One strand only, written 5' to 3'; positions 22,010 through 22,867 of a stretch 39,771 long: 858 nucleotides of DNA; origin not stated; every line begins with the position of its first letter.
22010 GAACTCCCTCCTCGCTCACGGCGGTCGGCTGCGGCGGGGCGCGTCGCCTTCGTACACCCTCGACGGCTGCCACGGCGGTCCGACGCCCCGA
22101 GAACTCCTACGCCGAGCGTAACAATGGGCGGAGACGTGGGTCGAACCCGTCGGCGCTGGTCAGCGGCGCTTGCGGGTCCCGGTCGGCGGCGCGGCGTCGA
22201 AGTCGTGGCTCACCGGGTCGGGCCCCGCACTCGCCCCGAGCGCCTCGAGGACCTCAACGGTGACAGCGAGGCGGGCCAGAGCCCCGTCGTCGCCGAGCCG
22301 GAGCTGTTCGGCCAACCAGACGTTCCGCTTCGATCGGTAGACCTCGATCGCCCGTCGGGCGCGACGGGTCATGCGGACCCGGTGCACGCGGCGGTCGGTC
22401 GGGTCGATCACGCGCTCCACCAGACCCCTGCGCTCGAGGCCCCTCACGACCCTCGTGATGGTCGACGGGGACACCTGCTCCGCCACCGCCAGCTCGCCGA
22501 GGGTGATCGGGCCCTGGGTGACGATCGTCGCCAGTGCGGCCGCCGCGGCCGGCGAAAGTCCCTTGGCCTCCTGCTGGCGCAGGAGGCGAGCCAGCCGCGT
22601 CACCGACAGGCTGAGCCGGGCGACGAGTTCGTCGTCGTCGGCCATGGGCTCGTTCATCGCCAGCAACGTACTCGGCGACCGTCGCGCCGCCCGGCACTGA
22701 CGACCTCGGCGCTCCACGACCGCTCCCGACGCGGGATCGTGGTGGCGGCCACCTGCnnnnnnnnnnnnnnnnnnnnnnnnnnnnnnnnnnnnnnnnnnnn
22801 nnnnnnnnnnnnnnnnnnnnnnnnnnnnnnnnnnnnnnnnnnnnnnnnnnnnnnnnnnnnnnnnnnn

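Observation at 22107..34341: A 15-bp palindrome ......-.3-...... recurs in all three promoter gaps of the catabolic cluster, suggesting a cluster-specific (MarR?) regulon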

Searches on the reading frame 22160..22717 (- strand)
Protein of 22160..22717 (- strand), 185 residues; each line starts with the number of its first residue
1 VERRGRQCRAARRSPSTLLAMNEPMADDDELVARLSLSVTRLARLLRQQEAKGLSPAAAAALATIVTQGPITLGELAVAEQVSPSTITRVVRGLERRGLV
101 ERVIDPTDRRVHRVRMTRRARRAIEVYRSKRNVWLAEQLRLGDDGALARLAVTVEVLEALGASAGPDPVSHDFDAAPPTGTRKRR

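Call 9: search_protein_families(library=pfam, proteins=[window:22160-22717:-])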
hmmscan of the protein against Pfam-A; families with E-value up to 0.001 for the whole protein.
window:22160-22717:- (185 aa): 8 families
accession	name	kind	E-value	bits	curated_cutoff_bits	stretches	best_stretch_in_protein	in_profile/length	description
PF01047.28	MarR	-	2e-16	60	24.6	1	54-111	1-58/59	MarR family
PF12802.13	MarR_2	-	1.4e-12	48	27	1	53-110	2-60/61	MarR family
PF01978.25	TrmB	-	1.6e-06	28.3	25.6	1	53-103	5-55/68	Sugar-specific transcriptional regulator TrmB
PF13463.12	HTH_27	-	1.2e-05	26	22.2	1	56-119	3-67/68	Winged helix DNA-binding domain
PF25213.1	HVO_A0261_N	-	2.6e-05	24.4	35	1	56-103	11-57/86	HVO_A0261 N-terminal domain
PF09339.16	HTH_IclR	-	0.00015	21.9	22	1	68-102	16-50/52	IclR helix-turn-helix domain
PF13545.12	HTH_Crp_2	-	0.00029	21.2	27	1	41-102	2-55/70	Crp-like helix-turn-helix domain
PF04079.22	SMC_ScpB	-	0.00039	20.5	27.4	1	42-104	69-128/160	Segregation and condensation complex subunit ScpB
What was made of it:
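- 22160..22657 (-): MarR-family regulator gene (165 aa), the candidate binder of the palindrome. PF01047 MarR, 60 bits against a cut-off of 24.6 (call 9).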

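Call 16: find_homologous_proteins(query=window:22160-22657:-)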
Query window:22160-22657:- (165 aa): 195 proteins with E <= 0.001 among 5092 candidates; the best 120 are listed.
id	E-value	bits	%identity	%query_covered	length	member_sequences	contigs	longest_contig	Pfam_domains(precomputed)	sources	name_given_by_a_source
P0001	1.8e-95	335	100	100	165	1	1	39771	PF01047.29,PF01978.26,PF12802.14,PF25213.2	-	-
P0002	1.3e-68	248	81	95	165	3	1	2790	PF01047.29,PF12802.14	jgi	jgi:DNA-binding MarR family transcriptional regulator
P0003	5.9e-66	239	82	91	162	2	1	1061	PF01047.29,PF12802.14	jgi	jgi:DNA-binding MarR family transcriptional regulator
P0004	4.9e-64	233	80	92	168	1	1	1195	PF01047.29,PF12802.14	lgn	-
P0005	1.5e-60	221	78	87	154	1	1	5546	PF01047.29,PF12802.14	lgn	-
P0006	8.0e-60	219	76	94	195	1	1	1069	PF01047.29,PF01978.26,PF12802.14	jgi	-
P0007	5.2e-57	210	72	95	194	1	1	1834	PF01047.29,PF12802.14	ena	-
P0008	2.9e-52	195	67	90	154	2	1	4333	PF01047.29,PF12802.14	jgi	jgi:DNA-binding MarR family transcriptional regulator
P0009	1.0e-50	189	63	97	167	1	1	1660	PF01047.29,PF12802.14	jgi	-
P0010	1.2e-50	189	68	88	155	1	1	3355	PF01047.29,PF13412.13,PF12802.14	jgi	jgi:DNA-binding MarR family transcriptional regulator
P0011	2.1e-50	188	67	87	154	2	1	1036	PF01047.29,PF13412.13,PF12802.14,PF13545.13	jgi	jgi:DNA-binding MarR family transcriptional regulator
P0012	1.1e-49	186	68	87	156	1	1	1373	PF01047.29,PF13412.13,PF12802.14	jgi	jgi:DNA-binding MarR family transcriptional regulator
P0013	1.5e-49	186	68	87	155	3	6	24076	PF01047.29,PF13412.13,PF13463.13,PF12802.14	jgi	jgi:DNA-binding MarR family transcriptional regulator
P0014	2.0e-49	185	66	86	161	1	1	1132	PF01047.29,PF13412.13,PF12802.14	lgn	-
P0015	1.5e-48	182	71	84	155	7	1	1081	PF01047.29,PF13412.13,PF12802.14,PF13545.13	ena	-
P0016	1.6e-48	182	63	93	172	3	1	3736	PF01047.29,PF12802.14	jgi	jgi:DNA-binding MarR family transcriptional regulator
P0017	1.7e-47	179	66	87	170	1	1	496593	PF01047.29,PF13412.13,PF12802.14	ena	-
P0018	8.4e-47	177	63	88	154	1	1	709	PF01047.29,PF13412.13,PF12802.14,PF13545.13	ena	-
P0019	7.5e-46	174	65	87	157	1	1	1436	PF01047.29,PF13412.13,PF12802.14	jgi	jgi:DNA-binding MarR family transcriptional regulator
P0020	7.9e-46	174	63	85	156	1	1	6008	PF01047.29,PF12802.14,PF13545.13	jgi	jgi:DNA-binding MarR family transcriptional regulator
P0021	1.2e-45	173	65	88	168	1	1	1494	PF01047.29,PF13412.13,PF12802.14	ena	-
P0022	2.1e-45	172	64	87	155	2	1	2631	PF01047.29,PF13412.13,PF12802.14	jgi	jgi:DNA-binding MarR family transcriptional regulator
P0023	2.6e-45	172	63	88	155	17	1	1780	PF01047.29,PF13412.13,PF12802.14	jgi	jgi:DNA-binding MarR family transcriptional regulator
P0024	3.3e-45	172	66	90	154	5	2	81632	PF01047.29,PF13412.13,PF12802.14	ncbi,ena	-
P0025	2.5e-44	169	63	88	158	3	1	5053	PF01047.29,PF12802.14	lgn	-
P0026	2.8e-44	169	62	88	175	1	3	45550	PF01047.29,PF13412.13,PF12802.14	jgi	jgi:DNA-binding MarR family transcriptional regulator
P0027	3.4e-44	168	62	87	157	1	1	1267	PF01047.29,PF13412.13,PF12802.14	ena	-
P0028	6.5e-44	167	83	63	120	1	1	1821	PF01047.29,PF12802.14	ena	-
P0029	1.3e-43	166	61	85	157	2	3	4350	PF01047.29,PF13412.13,PF09339.17,PF12802.14,PF00392.28,PF13545.13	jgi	jgi:DNA-binding MarR family transcriptional regulator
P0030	2.7e-43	165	63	87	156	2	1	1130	PF01047.29,PF13463.13,PF12802.14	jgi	jgi:DNA-binding MarR family transcriptional regulator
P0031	5.8e-43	164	61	91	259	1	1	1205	PF01047.29,PF13412.13,PF12802.14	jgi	-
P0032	1.6e-41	160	62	85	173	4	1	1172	PF01047.29,PF13412.13,PF12802.14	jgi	jgi:DNA-binding MarR family transcriptional regulator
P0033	1.3e-40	157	58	90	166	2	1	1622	PF01047.29,PF13412.13,PF12802.14,PF13545.13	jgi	jgi:DNA-binding MarR family transcriptional regulator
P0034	2.7e-40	156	58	86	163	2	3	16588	PF01047.29,PF12840.14,PF13412.13,PF13463.13,PF12802.14,PF13545.13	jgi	jgi:DNA-binding MarR family transcriptional regulator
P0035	1.9e-38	150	61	86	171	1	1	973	PF01047.29,PF13412.13,PF12802.14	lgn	-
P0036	6.2e-33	132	54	88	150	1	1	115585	PF01047.29,PF13412.13,PF12802.14,PF13545.13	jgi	jgi:DNA-binding MarR family transcriptional regulator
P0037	2.5e-32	130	52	92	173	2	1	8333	PF01047.29,PF12802.14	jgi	jgi:DNA-binding MarR family transcriptional regulator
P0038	3.3e-32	129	52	93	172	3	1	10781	PF01047.29,PF12802.14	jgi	jgi:DNA-binding MarR family transcriptional regulator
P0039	1.3e-31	128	53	89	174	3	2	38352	PF01047.29,PF13463.13,PF12802.14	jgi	jgi:DNA-binding MarR family transcriptional regulator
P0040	1.5e-31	127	54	86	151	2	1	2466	PF01047.29,PF13412.13,PF13463.13,PF12802.14,PF13545.13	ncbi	-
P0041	5.2e-31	126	51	84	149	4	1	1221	PF01047.29,PF13412.13,PF13463.13,PF12802.14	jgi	-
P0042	1.2e-30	124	51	85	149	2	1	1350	PF01047.29,PF13412.13,PF13463.13,PF12802.14,PF01325.26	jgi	jgi:DNA-binding MarR family transcriptional regulator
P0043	1.5e-30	124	55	69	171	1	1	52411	PF01047.29,PF13463.13,PF12802.14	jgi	jgi:DNA-binding MarR family transcriptional regulator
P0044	1.7e-29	121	47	94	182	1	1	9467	PF01047.29,PF13463.13,PF12802.14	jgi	jgi:DNA-binding MarR family transcriptional regulator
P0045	2.4e-29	120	55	72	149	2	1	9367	PF01047.29,PF13412.13,PF12802.14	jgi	jgi:DNA-binding MarR family transcriptional regulator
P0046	5.8e-29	119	52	80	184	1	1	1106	PF01047.29,PF13412.13,PF13463.13,PF12802.14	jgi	jgi:DNA-binding MarR family transcriptional regulator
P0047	7.9e-29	118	55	72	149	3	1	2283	PF01047.29,PF13412.13,PF12802.14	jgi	jgi:DNA-binding MarR family transcriptional regulator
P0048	8.8e-29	118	49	84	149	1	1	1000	PF01047.29,PF12802.14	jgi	jgi:DNA-binding MarR family transcriptional regulator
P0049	1.1e-28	118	52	82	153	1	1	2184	PF01047.29,PF13412.13,PF12802.14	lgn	-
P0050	1.2e-28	118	50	82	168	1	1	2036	PF01047.29,PF13463.13,PF12802.14,PF13545.13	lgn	-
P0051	2.5e-28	117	51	79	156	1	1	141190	PF01047.29,PF12802.14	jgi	jgi:DNA-binding MarR family transcriptional regulator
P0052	2.9e-28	117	51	81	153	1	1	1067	PF01047.29,PF12802.14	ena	-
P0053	4.2e-28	116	52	80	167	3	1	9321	PF01047.29,PF13412.13,PF12802.14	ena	-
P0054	8.4e-28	115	49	85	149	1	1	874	PF01047.29,PF13412.13,PF12802.14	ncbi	-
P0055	1.2e-27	115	48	84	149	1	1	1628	PF01047.29,PF13412.13,PF12802.14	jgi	jgi:DNA-binding MarR family transcriptional regulator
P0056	6.5e-27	112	46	82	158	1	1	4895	PF01047.29,PF12802.14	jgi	jgi:DNA-binding MarR family transcriptional regulator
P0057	6.5e-27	112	51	83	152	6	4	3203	PF01047.29,PF13463.13,PF12802.14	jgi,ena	-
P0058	1.4e-26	111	53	79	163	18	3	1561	PF01047.29,PF13412.13,PF13463.13,PF12802.14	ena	-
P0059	1.8e-26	111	49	82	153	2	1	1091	PF01047.29,PF12802.14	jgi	jgi:DNA-binding MarR family transcriptional regulator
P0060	2.0e-26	111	54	79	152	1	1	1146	PF01047.29,PF12802.14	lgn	-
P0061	5.0e-26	109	54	78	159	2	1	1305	PF01047.29,PF13412.13,PF12802.14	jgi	jgi:DNA-binding MarR family transcriptional regulator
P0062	1.6e-25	108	48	85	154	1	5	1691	PF01047.29,PF13412.13,PF13463.13,PF12802.14,PF01325.26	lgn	-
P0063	1.6e-24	105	46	69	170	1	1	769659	PF01047.29,PF13412.13,PF12802.14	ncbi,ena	-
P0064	5.4e-24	103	50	87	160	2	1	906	PF01047.29,PF12802.14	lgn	-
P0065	9.6e-24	102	50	86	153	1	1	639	PF01047.29,PF13463.13,PF12802.14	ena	-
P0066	5.0e-23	100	56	68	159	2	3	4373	PF01047.29,PF13412.13,PF13463.13,PF12802.14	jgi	jgi:DNA-binding MarR family transcriptional regulator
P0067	5.9e-22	96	48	80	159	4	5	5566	PF01047.29,PF13463.13,PF12802.14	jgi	jgi:DNA-binding MarR family transcriptional regulator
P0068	5.7e-21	93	48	84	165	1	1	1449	PF01047.29,PF13412.13,PF13463.13,PF12802.14,PF22381.3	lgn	-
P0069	2.6e-20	91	48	79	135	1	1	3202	PF01047.29,PF13463.13,PF12802.14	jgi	jgi:DNA-binding MarR family transcriptional regulator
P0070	5.2e-20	90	44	87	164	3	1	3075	PF01047.29,PF12802.14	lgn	-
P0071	5.8e-20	90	45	83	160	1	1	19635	PF01047.29,PF12802.14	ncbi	ncbi:MAG: MarR family winged helix-turn-helix transcriptional regulator [Acidimicrobiales bacterium]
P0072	7.9e-20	89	43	82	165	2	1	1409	PF01047.29,PF13463.13,PF12802.14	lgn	-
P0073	8.3e-20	89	47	79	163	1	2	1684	PF01047.29,PF13412.13,PF13463.13,PF12802.14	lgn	-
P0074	1.0e-19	89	45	83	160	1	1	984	PF01047.29,PF12802.14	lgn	-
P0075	2.1e-19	88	51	76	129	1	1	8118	PF01047.29,PF13412.13,PF13463.13,PF12802.14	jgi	jgi:DNA-binding MarR family transcriptional regulator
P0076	3.9e-19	87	47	79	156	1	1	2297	PF01047.29,PF13463.13,PF12802.14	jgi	-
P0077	7.6e-19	86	48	68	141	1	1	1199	PF01047.29,PF13463.13,PF12802.14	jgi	jgi:DNA-binding MarR family transcriptional regulator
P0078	9.1e-19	86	46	80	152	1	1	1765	PF01047.29,PF13463.13,PF12802.14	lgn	-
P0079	9.4e-19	86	44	84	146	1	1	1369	PF01047.29,PF12840.14,PF13463.13,PF01978.26,PF12802.14,PF22381.3,PF25213.2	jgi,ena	-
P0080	1.2e-18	85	46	70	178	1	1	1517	PF01047.29,PF13463.13,PF12802.14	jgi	jgi:DNA-binding MarR family transcriptional regulator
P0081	2.0e-18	85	41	70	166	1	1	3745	PF01047.29,PF12802.14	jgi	jgi:DNA-binding MarR family transcriptional regulator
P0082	2.0e-18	85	43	81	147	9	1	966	PF01047.29,PF12802.14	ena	-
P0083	2.1e-18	85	50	65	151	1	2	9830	PF01047.29,PF13463.13,PF12802.14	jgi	jgi:DNA-binding MarR family transcriptional regulator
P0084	2.2e-18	85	45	70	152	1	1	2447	PF01047.29,PF12802.14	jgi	jgi:DNA-binding MarR family transcriptional regulator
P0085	2.9e-18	84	43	83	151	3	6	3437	PF01047.29,PF12802.14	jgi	jgi:DNA-binding MarR family transcriptional regulator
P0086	5.0e-18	83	47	67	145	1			PF01047.29,PF13412.13,PF12802.14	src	-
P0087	5.7e-18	83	42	70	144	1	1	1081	PF01047.29,PF13463.13,PF12802.14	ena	-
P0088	7.0e-18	83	47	79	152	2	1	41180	PF01047.29,PF12802.14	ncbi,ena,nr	ncbi:MAG TPA: MarR family transcriptional regulator [Acidimicrobiia bacterium]|nr:MarR family transc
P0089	7.4e-18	83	45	67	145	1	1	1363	PF01047.29,PF13412.13,PF13463.13,PF01978.26,PF12802.14,PF13545.13,PF25213.2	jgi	jgi:DNA-binding MarR family transcriptional regulator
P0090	1.3e-17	82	43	81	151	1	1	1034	PF01047.29,PF12802.14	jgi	jgi:DNA-binding MarR family transcriptional regulator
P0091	1.5e-17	82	46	68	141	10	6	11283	PF01047.29,PF13463.13,PF12802.14,PF25213.2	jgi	jgi:DNA-binding MarR family transcriptional regulator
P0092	1.6e-17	82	44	75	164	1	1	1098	PF01047.29,PF12802.14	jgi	jgi:DNA-binding MarR family transcriptional regulator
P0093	1.7e-17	82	44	78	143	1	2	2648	PF01047.29,PF13463.13,PF12802.14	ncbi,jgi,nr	ncbi:MAG: hypothetical protein QOD24_4698 [Solirubrobacteraceae bacterium]|jgi:DNA-binding MarR fami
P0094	2.6e-17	81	46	69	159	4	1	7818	PF01047.29,PF12802.14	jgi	-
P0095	3.5e-17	81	46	68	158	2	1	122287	PF01047.29,PF12802.14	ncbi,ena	-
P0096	3.9e-17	81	40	79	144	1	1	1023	PF01047.29,PF13412.13,PF13463.13,PF12802.14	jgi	jgi:DNA-binding MarR family transcriptional regulator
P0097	4.0e-17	81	46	67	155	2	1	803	PF01047.29,PF13412.13,PF12802.14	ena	-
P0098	4.5e-17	80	41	79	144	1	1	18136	PF01047.29,PF13412.13,PF13463.13,PF12802.14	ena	-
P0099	4.9e-17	80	41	79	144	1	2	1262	PF01047.29,PF13412.13,PF13463.13,PF12802.14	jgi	jgi:DNA-binding MarR family transcriptional regulator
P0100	5.2e-17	80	43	79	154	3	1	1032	PF01047.29,PF12802.14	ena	-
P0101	6.1e-17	80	44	81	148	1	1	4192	PF01047.29,PF13463.13,PF12802.14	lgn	-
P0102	6.3e-17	80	43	78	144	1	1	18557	PF01047.29,PF13412.13,PF13463.13,PF12802.14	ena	-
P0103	6.4e-17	80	46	79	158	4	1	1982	PF01047.29,PF13463.13,PF12802.14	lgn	-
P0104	6.8e-17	80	44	78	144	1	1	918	PF01047.29,PF13463.13,PF12802.14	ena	-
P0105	7.1e-17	80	48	79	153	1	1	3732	PF01047.29,PF12802.14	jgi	jgi:DNA-binding MarR family transcriptional regulator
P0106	7.7e-17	80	42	81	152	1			PF01047.29,PF12802.14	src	-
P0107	8.1e-17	80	41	79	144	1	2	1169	PF01047.29,PF13412.13,PF13463.13,PF12802.14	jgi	jgi:DNA-binding MarR family transcriptional regulator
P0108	8.2e-17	80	40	79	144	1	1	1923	PF01047.29,PF13463.13,PF12802.14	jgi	jgi:DNA-binding MarR family transcriptional regulator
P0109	8.5e-17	79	42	78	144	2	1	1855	PF01047.29,PF13412.13,PF13463.13,PF12802.14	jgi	jgi:DNA-binding MarR family transcriptional regulator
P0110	9.0e-17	79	45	78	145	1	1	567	PF01047.29,PF12802.14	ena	-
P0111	9.3e-17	79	44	79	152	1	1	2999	PF01047.29,PF12802.14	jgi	jgi:DNA-binding MarR family transcriptional regulator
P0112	9.9e-17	79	43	78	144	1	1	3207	PF01047.29,PF13463.13,PF12802.14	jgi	jgi:DNA-binding MarR family transcriptional regulator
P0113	1.0e-16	79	45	79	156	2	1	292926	PF01047.29,PF13463.13,PF12802.14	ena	-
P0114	1.0e-16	79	45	59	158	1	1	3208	PF01047.29,PF12802.14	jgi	jgi:DNA-binding MarR family transcriptional regulator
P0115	1.1e-16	79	42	78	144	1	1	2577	PF01047.29,PF13463.13,PF12802.14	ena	-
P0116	1.1e-16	79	40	79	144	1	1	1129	PF01047.29,PF13463.13,PF12802.14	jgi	jgi:DNA-binding MarR family transcriptional regulator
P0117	1.5e-16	79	44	67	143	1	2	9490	PF01047.29,PF13412.13,PF13463.13,PF12802.14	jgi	jgi:DNA-binding MarR family transcriptional regulator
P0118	1.6e-16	79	43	78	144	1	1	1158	PF01047.29,PF13463.13,PF12802.14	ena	-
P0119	1.7e-16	79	43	78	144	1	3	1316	PF01047.29,PF13463.13,PF12802.14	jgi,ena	-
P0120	1.8e-16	78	45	50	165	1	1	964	PF01047.29,PF13463.13,PF12802.14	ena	-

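Call 17: find_encoding_contigs(protein=P0002, flank=10000, max_places=3)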
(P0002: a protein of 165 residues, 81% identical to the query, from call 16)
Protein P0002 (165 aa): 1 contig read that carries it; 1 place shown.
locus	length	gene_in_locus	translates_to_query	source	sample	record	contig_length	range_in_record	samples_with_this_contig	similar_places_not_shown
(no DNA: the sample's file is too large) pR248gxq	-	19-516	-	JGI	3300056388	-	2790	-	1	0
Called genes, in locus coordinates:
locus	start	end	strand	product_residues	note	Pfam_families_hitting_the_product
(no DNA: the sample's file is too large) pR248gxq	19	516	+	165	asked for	PF01047:MarR, PF12802:MarR_2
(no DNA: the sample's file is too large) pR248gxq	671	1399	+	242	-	PF00378:ECH_1, PF16113:ECH_2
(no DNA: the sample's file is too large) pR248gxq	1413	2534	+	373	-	PF02771:Acyl-CoA_dh_N, PF00441:Acyl-CoA_dh_1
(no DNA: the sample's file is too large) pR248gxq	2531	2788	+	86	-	?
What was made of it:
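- Tried and rejected: The contig of the closest MarR ortholog (P0002, 81%) could not be retrieved as DNA either (call 17).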

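Call 18: find_encoding_contigs(protein=P0005, flank=10000, max_places=3)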
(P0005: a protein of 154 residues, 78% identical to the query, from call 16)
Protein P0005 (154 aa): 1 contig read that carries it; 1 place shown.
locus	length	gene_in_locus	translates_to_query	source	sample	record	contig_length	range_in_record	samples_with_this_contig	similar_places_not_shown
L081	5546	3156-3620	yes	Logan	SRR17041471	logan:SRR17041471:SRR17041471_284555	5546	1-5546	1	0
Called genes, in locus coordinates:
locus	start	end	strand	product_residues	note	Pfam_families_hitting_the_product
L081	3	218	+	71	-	?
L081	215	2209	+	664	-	-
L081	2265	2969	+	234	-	PF00072:Response_reg, PF00196:GerE, PF08281:Sigma70_r4_2 (faint)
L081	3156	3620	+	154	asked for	PF01047:MarR, PF12802:MarR_2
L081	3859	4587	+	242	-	PF00378:ECH_1, PF16113:ECH_2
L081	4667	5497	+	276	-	PF02627:CMD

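Call 19: find_encoding_contigs(protein=P0013, flank=10000, max_places=6)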
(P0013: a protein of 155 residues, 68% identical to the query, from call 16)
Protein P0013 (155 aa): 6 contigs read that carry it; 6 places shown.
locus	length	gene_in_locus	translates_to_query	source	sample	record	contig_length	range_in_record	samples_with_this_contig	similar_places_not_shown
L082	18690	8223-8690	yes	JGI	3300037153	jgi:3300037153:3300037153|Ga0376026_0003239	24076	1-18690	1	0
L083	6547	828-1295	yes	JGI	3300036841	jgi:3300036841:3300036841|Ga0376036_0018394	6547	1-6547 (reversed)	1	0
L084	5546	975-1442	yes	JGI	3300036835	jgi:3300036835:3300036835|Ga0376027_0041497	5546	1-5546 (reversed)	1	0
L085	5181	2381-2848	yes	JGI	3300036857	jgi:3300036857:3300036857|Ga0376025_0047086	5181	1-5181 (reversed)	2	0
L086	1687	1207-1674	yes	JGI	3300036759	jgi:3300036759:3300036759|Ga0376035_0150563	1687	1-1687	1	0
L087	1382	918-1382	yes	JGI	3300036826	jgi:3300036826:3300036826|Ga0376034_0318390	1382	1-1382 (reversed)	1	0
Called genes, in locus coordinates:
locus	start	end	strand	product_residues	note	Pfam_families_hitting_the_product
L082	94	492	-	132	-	PF18564:Glyco_hydro_5_C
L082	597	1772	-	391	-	PF04909:Amidohydro_2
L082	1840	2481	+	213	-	PF00440:TetR_N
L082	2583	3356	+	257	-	PF23441:SDR, PF00106:adh_short, PF08659:KR, PF13561:adh_short_C2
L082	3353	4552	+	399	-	PF04909:Amidohydro_2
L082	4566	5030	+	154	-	PF13577:SnoaL_4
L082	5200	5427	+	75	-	-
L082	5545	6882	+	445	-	PF13458:Peripla_BP_6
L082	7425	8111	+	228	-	PF13469:Sulfotransfer_3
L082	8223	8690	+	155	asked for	PF01047:MarR, PF12802:MarR_2, PF13463:HTH_27 (weak), PF13412:HTH_24 (weak)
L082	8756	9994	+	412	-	PF04909:Amidohydro_2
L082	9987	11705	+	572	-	PF07969:Amidohydro_3, PF01979:Amidohydro_1 (weak), PF07969:Amidohydro_3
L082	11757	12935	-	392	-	PF13469:Sulfotransfer_3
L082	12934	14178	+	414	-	PF00753:Lactamase_B, PF14863:Alkyl_sulf_dimr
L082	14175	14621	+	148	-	PF13669:Glyoxalase_4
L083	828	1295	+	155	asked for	PF01047:MarR, PF12802:MarR_2, PF13463:HTH_27 (weak), PF13412:HTH_24 (weak)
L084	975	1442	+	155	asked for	PF01047:MarR, PF12802:MarR_2, PF13463:HTH_27 (weak), PF13412:HTH_24 (weak)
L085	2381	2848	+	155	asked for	PF01047:MarR, PF12802:MarR_2, PF13463:HTH_27 (weak), PF13412:HTH_24 (weak)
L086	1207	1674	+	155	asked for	PF01047:MarR, PF12802:MarR_2, PF13463:HTH_27 (weak), PF13412:HTH_24 (weak)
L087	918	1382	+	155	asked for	PF01047:MarR, PF12802:MarR_2, PF13463:HTH_27 (weak), PF13412:HTH_24 (weak)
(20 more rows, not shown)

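Call 25: find_encoding_contigs(protein=P0017, flank=10000, max_places=2)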
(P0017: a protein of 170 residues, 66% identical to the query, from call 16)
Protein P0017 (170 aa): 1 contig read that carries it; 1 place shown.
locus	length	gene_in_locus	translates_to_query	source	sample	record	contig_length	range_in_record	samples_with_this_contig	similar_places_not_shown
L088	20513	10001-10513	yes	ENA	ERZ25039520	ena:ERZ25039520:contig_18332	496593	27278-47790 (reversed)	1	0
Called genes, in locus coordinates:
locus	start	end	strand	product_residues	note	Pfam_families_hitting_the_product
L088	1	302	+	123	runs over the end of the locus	-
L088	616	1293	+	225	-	PF00378:ECH_1, PF16113:ECH_2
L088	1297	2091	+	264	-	PF00378:ECH_1, PF16113:ECH_2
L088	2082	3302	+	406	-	PF02771:Acyl-CoA_dh_N, PF02770:Acyl-CoA_dh_M, PF00441:Acyl-CoA_dh_1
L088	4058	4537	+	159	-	-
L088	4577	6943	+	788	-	PF02771:Acyl-CoA_dh_N, PF00441:Acyl-CoA_dh_1, PF08028:Acyl-CoA_dh_2 (weak), PF02771:Acyl-CoA_dh_N, PF02770:Acyl-CoA_dh_M, PF00441:Acyl-CoA_dh_1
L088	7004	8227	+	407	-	PF04909:Amidohydro_2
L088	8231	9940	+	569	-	PF07969:Amidohydro_3, PF01979:Amidohydro_1, PF07969:Amidohydro_3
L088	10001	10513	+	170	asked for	PF01047:MarR, PF12802:MarR_2, PF13412:HTH_24 (weak)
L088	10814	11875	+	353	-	-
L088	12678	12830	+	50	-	-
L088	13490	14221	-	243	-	PF01124:MAPEG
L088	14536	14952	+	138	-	-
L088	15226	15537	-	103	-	PF01494:FAD_binding_3, PF01266:DAO (weak), PF13738:Pyr_redox_3 (weak)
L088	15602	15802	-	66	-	-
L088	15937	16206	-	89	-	-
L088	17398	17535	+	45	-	-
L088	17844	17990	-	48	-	PF01494:FAD_binding_3, PF01266:DAO (weak), PF13450:NAD_binding_8 (faint), PF13738:Pyr_redox_3 (weak)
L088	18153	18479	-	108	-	PF02566:OsmC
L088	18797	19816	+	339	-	PF12852:Cupin_6, PF07883:Cupin_2 (weak), PF12833:HTH_18, PF00165:HTH_AraC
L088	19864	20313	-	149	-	PF06568:YjiS-like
